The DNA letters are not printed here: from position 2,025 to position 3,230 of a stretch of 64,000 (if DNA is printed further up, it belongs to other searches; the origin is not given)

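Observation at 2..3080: AT-less ketosynthase that keeps both AT-flanking linkers, followed by a discrete carrier protein, PPTase and hydrolase at a cluster edge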

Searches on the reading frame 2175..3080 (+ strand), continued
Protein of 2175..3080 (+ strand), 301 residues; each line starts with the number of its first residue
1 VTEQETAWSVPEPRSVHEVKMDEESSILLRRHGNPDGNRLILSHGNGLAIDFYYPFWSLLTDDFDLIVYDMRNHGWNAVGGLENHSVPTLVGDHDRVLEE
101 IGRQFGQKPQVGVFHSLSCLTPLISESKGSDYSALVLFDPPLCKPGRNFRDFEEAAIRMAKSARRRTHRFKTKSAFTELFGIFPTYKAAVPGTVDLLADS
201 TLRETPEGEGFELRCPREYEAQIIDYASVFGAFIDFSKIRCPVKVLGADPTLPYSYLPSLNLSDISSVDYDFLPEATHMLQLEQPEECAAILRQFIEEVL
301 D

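Call 76: list_cluster_members(proteins=[P0241, P0242, P0244, P0245, P0246, P0247, P0249, P0264, P0292, P0300])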
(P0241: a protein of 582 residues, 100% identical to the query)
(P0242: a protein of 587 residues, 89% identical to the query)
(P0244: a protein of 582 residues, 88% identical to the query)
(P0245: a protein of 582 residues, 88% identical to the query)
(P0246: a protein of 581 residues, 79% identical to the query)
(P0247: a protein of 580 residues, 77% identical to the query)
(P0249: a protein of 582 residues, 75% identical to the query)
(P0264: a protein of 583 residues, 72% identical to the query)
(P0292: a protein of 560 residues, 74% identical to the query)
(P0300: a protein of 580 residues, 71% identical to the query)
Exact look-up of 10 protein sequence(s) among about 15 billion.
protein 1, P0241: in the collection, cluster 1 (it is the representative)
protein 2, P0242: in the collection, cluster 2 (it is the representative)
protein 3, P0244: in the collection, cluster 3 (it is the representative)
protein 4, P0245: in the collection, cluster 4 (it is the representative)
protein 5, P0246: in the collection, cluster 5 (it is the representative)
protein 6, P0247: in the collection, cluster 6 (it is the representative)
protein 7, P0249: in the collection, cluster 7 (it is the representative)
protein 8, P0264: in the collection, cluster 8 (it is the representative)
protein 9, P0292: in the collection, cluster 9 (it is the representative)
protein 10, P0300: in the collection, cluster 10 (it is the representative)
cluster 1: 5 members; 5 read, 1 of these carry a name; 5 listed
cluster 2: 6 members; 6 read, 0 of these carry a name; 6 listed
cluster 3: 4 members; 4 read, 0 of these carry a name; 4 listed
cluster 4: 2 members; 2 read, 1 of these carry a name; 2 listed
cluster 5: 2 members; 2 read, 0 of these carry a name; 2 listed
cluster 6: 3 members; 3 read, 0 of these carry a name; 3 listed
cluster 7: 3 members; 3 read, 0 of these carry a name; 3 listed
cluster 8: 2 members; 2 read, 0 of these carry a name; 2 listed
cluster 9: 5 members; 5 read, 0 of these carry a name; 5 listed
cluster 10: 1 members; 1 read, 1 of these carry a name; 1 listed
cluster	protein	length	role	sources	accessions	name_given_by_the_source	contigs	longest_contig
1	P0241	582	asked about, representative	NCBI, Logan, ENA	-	-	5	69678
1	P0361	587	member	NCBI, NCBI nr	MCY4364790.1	MAG: hypothetical protein OXE17_00970 [Chloroflexi bacterium] | hypothetical protein [Chloroflexota bacterium]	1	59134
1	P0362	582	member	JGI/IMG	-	-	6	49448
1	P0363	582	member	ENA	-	-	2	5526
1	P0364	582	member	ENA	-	-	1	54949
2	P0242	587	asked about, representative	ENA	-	-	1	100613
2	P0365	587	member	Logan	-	-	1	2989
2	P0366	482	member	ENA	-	-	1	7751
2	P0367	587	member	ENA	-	-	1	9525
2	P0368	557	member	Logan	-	-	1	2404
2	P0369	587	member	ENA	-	-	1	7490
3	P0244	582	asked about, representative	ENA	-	-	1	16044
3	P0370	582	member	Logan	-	-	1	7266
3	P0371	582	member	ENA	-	-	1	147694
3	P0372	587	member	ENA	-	-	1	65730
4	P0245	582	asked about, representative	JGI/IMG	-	-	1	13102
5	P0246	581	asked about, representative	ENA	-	-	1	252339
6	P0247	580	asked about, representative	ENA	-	-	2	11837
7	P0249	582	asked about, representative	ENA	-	-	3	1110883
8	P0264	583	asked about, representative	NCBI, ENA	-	-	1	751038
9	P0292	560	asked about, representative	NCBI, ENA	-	-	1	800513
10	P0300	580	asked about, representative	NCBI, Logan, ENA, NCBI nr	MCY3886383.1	MAG: hypothetical protein OXG19_01560 [Chloroflexi bacterium] | hypothetical protein [Chloroflexota bacterium]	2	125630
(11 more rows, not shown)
